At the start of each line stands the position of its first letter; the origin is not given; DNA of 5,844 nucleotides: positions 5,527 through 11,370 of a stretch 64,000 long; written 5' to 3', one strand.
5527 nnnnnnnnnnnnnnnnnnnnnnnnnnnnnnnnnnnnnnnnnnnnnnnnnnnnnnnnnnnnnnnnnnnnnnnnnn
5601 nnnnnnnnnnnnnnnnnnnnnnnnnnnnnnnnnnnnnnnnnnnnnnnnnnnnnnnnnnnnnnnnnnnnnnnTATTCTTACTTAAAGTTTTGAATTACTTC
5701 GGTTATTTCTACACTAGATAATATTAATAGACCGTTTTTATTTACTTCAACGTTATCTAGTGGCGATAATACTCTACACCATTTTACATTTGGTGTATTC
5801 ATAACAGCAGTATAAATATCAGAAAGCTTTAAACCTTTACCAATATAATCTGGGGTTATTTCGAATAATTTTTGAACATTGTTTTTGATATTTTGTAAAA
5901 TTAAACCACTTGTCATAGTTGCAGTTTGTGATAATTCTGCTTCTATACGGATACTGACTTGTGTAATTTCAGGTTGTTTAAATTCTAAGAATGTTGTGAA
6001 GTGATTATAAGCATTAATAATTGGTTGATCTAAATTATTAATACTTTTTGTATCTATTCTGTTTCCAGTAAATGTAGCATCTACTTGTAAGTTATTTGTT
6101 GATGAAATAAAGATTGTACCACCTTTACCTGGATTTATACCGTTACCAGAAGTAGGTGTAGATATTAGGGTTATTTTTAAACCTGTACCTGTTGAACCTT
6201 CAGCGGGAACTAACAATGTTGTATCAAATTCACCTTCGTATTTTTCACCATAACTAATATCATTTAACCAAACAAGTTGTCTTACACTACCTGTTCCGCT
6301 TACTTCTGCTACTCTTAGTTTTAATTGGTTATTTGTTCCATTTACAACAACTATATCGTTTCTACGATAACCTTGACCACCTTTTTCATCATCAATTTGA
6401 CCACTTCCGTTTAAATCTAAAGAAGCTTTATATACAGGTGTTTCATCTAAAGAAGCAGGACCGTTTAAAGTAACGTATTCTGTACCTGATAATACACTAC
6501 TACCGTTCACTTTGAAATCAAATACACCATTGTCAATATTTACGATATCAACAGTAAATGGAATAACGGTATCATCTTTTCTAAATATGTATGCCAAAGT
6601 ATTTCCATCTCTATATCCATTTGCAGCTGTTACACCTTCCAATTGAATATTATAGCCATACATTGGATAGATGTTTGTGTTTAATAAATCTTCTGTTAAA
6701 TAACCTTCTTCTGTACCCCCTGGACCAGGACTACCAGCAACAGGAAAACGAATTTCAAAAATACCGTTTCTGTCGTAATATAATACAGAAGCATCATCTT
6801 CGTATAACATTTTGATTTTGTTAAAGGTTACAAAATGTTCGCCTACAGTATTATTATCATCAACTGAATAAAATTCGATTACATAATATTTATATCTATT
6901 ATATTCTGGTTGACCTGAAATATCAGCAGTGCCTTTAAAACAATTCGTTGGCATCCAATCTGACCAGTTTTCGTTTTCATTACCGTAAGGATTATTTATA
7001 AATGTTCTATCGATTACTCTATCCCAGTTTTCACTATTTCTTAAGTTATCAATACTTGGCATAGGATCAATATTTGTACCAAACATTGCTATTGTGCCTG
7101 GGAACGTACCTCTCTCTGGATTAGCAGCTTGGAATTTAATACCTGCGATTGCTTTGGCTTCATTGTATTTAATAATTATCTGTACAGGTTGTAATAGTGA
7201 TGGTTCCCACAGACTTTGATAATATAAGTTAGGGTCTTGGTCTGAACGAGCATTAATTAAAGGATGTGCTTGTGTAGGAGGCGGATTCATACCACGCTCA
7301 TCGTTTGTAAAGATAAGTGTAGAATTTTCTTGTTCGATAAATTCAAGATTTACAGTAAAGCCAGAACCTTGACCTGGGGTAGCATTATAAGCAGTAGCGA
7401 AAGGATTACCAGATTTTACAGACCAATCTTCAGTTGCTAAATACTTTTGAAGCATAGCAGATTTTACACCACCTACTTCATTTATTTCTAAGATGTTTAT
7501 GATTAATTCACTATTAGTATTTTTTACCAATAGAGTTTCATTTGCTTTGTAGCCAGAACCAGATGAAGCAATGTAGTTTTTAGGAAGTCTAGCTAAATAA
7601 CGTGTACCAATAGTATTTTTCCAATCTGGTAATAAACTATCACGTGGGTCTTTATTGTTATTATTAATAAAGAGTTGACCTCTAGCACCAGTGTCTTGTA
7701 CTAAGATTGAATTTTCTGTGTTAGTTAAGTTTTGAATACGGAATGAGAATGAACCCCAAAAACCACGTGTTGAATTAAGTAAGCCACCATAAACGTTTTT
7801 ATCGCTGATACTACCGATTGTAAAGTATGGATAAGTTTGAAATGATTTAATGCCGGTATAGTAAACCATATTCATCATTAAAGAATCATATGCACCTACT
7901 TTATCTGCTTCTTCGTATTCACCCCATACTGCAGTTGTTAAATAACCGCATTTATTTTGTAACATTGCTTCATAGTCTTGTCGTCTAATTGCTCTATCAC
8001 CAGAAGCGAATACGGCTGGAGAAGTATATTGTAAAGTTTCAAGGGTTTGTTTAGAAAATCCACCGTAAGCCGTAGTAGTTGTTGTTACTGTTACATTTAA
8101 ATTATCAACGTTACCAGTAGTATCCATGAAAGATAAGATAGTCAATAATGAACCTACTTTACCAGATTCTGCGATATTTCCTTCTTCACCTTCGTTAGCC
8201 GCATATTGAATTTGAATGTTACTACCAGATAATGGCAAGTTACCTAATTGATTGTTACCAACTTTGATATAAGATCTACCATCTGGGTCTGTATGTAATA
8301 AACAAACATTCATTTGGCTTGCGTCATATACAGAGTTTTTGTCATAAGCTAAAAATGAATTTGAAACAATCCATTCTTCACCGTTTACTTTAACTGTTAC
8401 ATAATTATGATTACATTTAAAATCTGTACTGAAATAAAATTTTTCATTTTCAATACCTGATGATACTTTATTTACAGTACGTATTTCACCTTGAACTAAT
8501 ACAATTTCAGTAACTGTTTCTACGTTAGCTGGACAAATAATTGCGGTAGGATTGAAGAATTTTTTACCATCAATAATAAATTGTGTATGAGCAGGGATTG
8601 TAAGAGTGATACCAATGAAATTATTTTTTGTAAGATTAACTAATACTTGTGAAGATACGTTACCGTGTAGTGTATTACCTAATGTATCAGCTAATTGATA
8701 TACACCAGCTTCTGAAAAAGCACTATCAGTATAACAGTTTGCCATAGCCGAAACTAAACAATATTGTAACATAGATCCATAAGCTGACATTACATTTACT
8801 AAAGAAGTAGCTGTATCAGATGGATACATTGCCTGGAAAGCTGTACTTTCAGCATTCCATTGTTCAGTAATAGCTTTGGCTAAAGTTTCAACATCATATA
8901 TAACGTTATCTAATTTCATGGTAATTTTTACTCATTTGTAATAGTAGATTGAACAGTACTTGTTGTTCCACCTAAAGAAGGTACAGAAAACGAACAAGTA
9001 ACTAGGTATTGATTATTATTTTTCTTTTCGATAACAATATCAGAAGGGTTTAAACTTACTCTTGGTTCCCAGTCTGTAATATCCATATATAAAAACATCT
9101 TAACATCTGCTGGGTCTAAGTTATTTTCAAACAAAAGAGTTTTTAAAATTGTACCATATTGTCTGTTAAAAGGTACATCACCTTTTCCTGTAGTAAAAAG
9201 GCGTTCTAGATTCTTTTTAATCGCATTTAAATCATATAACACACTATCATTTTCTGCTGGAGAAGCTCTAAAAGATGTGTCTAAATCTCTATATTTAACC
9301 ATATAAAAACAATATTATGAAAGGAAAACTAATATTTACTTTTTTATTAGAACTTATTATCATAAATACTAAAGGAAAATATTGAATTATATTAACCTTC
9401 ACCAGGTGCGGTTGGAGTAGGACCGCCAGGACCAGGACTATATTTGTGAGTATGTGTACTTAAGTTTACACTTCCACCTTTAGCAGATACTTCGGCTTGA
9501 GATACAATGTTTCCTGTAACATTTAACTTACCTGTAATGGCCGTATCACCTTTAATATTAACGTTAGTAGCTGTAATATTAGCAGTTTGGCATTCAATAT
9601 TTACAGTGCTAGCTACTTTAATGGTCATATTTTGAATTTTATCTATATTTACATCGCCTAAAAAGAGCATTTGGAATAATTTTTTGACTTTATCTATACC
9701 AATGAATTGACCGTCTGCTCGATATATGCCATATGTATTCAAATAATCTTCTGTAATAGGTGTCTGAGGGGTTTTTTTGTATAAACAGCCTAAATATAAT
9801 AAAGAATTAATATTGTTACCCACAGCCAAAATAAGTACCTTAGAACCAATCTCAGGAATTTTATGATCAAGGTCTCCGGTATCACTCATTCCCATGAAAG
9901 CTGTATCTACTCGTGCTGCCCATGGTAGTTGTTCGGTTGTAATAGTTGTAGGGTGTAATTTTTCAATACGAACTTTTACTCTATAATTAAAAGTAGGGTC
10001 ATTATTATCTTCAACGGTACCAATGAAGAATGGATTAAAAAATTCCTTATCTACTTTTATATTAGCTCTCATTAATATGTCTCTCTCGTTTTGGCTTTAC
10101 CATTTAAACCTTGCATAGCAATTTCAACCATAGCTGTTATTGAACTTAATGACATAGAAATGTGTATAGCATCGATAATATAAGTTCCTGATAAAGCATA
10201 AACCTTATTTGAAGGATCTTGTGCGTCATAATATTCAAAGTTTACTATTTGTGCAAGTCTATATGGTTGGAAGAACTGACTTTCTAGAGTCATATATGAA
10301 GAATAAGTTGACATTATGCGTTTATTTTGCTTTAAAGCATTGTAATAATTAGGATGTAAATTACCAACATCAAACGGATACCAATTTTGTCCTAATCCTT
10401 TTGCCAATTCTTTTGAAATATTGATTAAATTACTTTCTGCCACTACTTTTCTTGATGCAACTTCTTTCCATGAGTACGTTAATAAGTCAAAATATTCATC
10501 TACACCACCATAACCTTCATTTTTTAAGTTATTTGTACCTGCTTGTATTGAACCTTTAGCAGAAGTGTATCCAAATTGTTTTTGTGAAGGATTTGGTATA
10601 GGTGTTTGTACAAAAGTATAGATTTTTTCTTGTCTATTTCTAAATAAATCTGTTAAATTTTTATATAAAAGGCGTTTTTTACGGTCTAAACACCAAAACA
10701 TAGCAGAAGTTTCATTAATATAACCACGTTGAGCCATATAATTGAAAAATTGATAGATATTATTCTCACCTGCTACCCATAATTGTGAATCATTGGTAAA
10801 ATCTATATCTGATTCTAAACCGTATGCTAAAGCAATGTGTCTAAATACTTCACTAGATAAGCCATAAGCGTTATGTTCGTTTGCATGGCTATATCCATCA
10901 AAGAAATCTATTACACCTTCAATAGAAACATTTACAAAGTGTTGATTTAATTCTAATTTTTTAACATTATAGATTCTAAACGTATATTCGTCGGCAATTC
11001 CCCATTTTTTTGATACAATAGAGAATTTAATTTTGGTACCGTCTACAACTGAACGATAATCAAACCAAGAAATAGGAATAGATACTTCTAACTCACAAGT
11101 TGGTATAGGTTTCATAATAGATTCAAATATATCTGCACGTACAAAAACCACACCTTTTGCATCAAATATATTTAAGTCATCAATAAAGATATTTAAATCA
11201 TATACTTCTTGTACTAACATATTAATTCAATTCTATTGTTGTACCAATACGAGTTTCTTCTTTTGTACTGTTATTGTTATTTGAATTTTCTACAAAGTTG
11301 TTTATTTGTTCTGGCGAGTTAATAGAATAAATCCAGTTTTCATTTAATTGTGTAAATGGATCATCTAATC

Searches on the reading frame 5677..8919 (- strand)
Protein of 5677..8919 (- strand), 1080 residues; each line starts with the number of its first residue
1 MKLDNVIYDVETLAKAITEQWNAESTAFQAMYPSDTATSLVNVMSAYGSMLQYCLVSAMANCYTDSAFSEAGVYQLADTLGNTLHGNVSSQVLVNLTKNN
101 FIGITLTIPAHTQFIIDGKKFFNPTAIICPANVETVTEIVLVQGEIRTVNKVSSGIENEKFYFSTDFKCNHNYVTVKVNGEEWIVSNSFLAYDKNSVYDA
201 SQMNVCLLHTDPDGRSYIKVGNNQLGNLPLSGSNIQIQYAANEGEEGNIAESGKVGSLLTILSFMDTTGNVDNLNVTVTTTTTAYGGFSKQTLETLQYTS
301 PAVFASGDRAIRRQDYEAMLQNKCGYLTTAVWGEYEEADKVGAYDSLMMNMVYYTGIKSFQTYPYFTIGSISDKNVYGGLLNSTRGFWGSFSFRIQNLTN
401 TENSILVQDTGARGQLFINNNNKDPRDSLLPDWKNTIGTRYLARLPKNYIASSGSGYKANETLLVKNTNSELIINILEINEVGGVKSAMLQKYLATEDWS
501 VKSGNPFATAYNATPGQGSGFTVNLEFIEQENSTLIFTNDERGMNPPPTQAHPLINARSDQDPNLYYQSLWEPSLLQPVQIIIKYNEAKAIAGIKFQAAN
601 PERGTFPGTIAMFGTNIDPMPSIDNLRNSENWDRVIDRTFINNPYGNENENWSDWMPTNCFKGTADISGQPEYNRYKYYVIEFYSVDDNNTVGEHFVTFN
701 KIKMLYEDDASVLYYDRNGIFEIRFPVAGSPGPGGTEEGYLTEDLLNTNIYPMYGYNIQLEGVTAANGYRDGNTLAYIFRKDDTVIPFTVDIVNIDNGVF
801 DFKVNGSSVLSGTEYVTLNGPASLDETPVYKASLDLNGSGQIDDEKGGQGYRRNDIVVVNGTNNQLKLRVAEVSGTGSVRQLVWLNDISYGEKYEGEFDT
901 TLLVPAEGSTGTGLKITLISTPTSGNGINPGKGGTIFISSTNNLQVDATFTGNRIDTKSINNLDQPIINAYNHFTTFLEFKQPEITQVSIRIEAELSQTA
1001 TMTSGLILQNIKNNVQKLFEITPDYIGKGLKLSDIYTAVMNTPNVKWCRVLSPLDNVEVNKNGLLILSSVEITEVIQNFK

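Call 94: search_protein_families(library=phrogs, proteins=[window:5677-8919:-], max_evalue=0.00001)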
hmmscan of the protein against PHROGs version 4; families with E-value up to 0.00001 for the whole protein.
window:5677-8919:- (1080 aa): 1 family
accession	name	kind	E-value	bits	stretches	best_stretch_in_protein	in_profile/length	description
phrog_219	-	tail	1.1e-27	97.9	1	34-328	35-331/598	baseplate wedge subunit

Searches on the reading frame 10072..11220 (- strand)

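Call 95: search_protein_families(library=phrogs, proteins=[window:10072-11220:-], max_evalue=0.00001)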
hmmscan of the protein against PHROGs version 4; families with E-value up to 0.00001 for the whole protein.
window:10072-11220:- (382 aa): 1 family
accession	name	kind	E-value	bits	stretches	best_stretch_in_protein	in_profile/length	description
phrog_25710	-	unknown function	6e-18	65.7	1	33-354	37-372/421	-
